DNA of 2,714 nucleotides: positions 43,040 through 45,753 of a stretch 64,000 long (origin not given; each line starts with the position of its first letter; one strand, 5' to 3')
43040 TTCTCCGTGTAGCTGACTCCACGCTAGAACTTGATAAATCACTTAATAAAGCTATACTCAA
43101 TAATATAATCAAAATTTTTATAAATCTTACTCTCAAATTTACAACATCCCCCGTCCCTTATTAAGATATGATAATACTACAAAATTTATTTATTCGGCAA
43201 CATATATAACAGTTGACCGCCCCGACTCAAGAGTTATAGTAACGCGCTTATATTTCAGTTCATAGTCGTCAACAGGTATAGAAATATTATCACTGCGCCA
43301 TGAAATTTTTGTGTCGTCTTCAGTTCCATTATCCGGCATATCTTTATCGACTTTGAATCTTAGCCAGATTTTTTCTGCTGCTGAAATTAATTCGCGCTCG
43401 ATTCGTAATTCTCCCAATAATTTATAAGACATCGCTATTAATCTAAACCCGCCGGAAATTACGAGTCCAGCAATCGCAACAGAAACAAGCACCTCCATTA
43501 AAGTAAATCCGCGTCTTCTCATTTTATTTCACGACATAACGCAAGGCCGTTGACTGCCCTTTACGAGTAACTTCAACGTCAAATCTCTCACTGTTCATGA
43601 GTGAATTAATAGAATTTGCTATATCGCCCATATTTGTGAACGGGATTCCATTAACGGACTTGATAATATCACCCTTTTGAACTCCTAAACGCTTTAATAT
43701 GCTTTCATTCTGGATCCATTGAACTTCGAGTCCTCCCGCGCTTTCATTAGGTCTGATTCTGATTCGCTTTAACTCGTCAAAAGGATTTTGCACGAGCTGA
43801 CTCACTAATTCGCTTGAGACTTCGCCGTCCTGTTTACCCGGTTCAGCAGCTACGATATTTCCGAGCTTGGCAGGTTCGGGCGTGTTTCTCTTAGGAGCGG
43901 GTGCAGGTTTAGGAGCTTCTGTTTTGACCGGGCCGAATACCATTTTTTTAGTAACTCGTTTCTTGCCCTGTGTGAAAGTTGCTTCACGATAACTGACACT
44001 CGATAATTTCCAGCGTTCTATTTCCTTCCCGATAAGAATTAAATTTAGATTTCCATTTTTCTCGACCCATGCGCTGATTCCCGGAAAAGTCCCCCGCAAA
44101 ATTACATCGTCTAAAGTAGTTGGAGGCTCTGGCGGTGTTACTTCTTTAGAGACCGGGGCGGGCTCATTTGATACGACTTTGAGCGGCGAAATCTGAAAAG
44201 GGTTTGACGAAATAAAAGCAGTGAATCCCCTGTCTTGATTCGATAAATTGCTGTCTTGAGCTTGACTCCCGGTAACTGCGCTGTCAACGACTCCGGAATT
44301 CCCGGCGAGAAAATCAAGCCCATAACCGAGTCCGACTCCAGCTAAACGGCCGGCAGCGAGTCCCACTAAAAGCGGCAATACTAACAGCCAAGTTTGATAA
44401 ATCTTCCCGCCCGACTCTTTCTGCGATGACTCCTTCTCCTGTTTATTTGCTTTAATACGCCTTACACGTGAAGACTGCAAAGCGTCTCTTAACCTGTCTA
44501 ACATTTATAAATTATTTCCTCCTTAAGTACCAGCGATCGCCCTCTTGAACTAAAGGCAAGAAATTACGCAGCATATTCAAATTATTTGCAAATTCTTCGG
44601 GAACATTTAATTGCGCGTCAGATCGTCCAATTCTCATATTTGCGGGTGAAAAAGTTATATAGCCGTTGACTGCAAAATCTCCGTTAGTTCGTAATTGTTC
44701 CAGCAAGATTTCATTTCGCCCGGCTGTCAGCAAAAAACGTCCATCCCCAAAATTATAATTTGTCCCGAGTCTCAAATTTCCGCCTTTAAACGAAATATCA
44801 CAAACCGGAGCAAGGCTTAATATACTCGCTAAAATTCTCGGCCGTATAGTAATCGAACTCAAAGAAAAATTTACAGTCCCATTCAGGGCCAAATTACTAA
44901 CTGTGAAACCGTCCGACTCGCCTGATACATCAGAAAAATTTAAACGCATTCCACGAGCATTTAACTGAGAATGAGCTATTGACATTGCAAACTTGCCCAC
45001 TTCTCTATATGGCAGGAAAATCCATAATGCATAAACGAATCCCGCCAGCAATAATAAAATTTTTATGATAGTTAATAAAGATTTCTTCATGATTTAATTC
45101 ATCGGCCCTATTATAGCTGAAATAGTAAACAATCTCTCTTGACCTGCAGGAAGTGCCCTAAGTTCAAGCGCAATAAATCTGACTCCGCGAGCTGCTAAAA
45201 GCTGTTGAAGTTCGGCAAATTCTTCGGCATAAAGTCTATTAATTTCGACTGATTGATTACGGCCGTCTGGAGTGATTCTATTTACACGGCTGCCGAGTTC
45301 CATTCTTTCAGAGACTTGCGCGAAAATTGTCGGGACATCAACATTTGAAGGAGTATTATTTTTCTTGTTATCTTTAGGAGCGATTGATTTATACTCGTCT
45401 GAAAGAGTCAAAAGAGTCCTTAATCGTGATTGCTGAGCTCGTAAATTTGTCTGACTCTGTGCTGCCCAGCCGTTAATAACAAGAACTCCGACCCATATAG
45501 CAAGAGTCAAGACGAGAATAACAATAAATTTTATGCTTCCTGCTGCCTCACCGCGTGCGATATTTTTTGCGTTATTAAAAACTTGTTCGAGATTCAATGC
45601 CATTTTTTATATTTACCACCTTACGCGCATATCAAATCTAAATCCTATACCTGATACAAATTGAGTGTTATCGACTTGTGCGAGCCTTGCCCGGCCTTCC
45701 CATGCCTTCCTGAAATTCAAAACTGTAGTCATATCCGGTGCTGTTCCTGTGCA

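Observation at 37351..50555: Complete T2SS-like secretion/pseudopilus locus with a scrambled gene order and no prepilin peptidase in view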

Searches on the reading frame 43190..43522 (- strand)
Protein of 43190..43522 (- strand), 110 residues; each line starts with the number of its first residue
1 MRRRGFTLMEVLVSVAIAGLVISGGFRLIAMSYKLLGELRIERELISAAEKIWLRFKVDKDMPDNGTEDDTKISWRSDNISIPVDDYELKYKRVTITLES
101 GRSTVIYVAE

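Call 3: search_protein_families(library=pfam, proteins=[window:43190-43522:-], max_evalue=0.01)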
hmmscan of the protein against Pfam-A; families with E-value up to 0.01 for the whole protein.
window:43190-43522:- (110 aa): 1 family
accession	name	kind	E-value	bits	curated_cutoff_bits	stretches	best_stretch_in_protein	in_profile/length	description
PF07963.17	N_methyl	-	1.2e-07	31.4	21.2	1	2-24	3-25/27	Prokaryotic N-terminal methylation motif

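Call 4: search_protein_families(library=ncbifam, proteins=[window:43190-43522:-], max_evalue=0.01)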
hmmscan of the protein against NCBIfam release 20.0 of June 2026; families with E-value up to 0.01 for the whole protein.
window:43190-43522:- (110 aa): 4 families
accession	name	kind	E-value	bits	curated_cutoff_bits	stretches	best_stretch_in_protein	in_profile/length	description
TIGR02532.1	IV_pilin_GFxxxE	domain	1.1e-06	28.2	16.3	1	3-24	1-22/24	prepilin-type N-terminal cleavage/methylation domain-containing protein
TIGR01708.2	typeII_sec_gspH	equivalog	0.0043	17.1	80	1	4-24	2-22/169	type II secretion system minor pseudopilin GspH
NF007848.0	PRK10557.1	equivalog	0.0046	16.3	120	1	2-62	9-67/192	prepilin peptidase-dependent protein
TIGR01707.1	gspI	equivalog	0.0066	16.9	44.35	0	5-40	1-36/101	type II secretion system minor pseudopilin GspI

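Call 56: search_solved_structures(query=A4, max_evalue=10)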
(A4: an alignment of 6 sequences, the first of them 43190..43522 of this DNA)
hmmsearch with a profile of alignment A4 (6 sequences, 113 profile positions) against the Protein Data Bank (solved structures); distinct sequences matched with E-value up to 10: 18.
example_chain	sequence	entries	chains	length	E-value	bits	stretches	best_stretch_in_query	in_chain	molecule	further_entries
9egp_A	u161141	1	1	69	0.00053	23.1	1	3-36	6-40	Geopilin domain 1 protein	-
7tgg_A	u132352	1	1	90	0.0019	21.3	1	3-27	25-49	Geopilin domain 1 protein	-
9lab_B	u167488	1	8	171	0.0031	20.6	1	2-31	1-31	MSHA major pilin subunit MshA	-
9laa_A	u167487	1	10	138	0.0032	20.6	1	1-28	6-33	Type IV pilin protein PilA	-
1c8p_A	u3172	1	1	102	0.024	17.8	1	70-108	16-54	CYTOKINE RECEPTOR COMMON BETA CHAIN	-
1egj_A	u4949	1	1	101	0.025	17.7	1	70-108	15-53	CYTOKINE RECEPTOR COMMON BETA CHAIN PRECURSOR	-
5dwu_B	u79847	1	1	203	0.032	17.4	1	67-107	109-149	Cytokine receptor common subunit beta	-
6nmy_B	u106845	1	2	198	0.032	17.4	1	67-107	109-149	Cytokine receptor common subunit beta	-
4nkq_A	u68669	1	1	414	0.089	15.9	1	67-107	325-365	Cytokine receptor common subunit beta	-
1gh7_A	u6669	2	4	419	0.094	15.9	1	67-107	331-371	CYTOKINE RECEPTOR COMMON BETA CHAIN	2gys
8tld_B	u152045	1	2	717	0.11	15.6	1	66-107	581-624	Cytokine receptor common subunit beta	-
2m7g_A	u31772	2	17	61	0.49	13.6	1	8-27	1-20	Geopilin domain 1 protein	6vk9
8pfb_G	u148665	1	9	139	0.56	13.4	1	8-53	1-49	Type IV pilin PilE1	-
4hsc_X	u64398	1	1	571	1.2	12.3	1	52-112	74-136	Streptolysin O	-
1ay2_A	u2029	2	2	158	1.4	12.1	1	8-28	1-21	TYPE 4 PILIN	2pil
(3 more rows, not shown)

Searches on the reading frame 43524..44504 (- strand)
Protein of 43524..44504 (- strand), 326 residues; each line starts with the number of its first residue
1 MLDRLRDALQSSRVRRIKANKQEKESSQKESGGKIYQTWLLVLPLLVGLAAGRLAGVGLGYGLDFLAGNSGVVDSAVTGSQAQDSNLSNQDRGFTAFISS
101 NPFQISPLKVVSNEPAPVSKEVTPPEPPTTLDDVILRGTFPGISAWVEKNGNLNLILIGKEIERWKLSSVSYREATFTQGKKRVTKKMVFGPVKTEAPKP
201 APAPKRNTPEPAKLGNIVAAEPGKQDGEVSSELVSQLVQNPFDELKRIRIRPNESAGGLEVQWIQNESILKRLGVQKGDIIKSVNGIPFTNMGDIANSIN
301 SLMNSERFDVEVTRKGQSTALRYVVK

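Call 3: search_protein_families(library=pfam, proteins=[window:43524-44504:-], max_evalue=0.01)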
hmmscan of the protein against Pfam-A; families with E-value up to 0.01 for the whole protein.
window:43524-44504:- (326 aa): 4 families
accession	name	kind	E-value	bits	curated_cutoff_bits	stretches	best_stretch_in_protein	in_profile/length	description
PF17820.7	PDZ_6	-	1.9e-06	28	27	1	263-300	4-41/54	PDZ domain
PF13180.12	PDZ_2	-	0.00072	20.2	27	1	251-318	6-73/80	PDZ domain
PF00595.29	PDZ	-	0.0017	19.2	23.2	1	250-294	16-62/81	PDZ domain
PF14685.13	PDZ_Tricorn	-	0.0035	17.8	25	1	266-317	29-79/88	Tricorn protease PDZ domain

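Call 4: search_protein_families(library=ncbifam, proteins=[window:43524-44504:-], max_evalue=0.01)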
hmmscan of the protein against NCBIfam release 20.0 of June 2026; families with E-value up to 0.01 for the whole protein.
window:43524-44504:- (326 aa): 11 families
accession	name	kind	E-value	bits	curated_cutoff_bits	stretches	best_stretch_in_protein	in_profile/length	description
NF041616.1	T2SS_C_SYNERG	exception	2.8e-62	210.7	200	1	39-326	4-296/296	type II secretion system protein GspC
NF041515.1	GspC_delta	equivalog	1.5e-22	80.8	150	1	76-326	40-311/311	type II secretion system protein GspC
TIGR01713.1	typeII_sec_gspC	equivalog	9.5e-09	35.2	101.6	1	226-319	157-253/259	type II secretion system protein GspC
TIGR02037.1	degP_htrA_DO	subfamily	1.5e-06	27.4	416.2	1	255-323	257-325/434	Do family serine endopeptidase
NF041199.1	trx7_PDZ_seleno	equivalog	1.5e-05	24.1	300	1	258-320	204-267/390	Trx7/PDZ domain-containing (seleno)protein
NF041521.1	HhoA_HhoB_HtrA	equivalog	0.00012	21.5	450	1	250-322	257-328/335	HhoA/HhoB/HtrA family serine endopeptidase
NF047968.1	SerProtHtrA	equivalog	0.00033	20.1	470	1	256-321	288-353/357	serine protease HtrA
TIGR00054.1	TIGR00054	equivalog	0.00042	19.3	147.55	1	250-319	195-263/421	RIP metalloprotease RseP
TIGR02860.1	spore_IV_B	equivalog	0.0013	17.8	305.25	1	272-318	128-173/402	SpoIVB peptidase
NF008147.1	PRK10898.1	equivalog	0.0073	15.5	408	1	254-325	276-347/352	outer membrane-stress sensor serine endopeptidase DegS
NF040965.1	MamP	equivalog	0.0075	15.9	300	0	274-320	151-197/290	magnetosome magnetite formation protein MamP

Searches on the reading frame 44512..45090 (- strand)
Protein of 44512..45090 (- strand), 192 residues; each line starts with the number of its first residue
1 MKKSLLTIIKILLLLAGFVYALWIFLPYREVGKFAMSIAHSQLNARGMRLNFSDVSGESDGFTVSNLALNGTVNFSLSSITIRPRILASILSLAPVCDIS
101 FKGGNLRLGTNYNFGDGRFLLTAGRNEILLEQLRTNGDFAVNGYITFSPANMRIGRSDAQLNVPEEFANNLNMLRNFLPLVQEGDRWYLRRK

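Call 3: search_protein_families(library=pfam, proteins=[window:44512-45090:-], max_evalue=0.01)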
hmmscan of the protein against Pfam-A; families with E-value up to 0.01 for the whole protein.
window:44512-45090:- (192 aa): 0 families

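Call 4: search_protein_families(library=ncbifam, proteins=[window:44512-45090:-], max_evalue=0.01)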
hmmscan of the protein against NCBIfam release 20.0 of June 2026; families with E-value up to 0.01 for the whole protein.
window:44512-45090:- (192 aa): 2 families
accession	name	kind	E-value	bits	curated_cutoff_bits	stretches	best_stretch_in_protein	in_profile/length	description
NF041619.1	T2SS_N_SYNERG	exception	5.7e-35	121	140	1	8-191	4-194/194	type II secretion system protein GspN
TIGR04411.1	T2SS_GspN_Lepto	equivalog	5.6e-05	22.7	50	1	11-118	10-114/280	type II secretion system protein GspN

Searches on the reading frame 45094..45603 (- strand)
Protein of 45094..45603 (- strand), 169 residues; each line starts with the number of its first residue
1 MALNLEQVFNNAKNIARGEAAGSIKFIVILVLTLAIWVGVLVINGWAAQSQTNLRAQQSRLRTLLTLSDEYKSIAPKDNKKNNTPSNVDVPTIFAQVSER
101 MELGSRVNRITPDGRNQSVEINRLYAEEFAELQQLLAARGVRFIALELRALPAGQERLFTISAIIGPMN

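Call 3: search_protein_families(library=pfam, proteins=[window:45094-45603:-], max_evalue=0.01)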
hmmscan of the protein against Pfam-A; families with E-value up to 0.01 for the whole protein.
window:45094-45603:- (169 aa): 1 family
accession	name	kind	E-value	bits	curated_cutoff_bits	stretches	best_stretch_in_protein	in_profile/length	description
PF04612.17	T2SSM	-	0.00023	21.8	27.8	1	28-151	24-144/160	Type II secretion system (T2SS), protein M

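Call 4: search_protein_families(library=ncbifam, proteins=[window:45094-45603:-], max_evalue=0.01)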
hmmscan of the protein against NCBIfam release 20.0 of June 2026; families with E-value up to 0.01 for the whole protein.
window:45094-45603:- (169 aa): 1 family
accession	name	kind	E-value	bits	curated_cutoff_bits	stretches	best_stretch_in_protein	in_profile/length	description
NF041618.1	T2SS_M_SYNERG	exception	5.6e-17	62.2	120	1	23-166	13-154/157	type II secretion system protein GspM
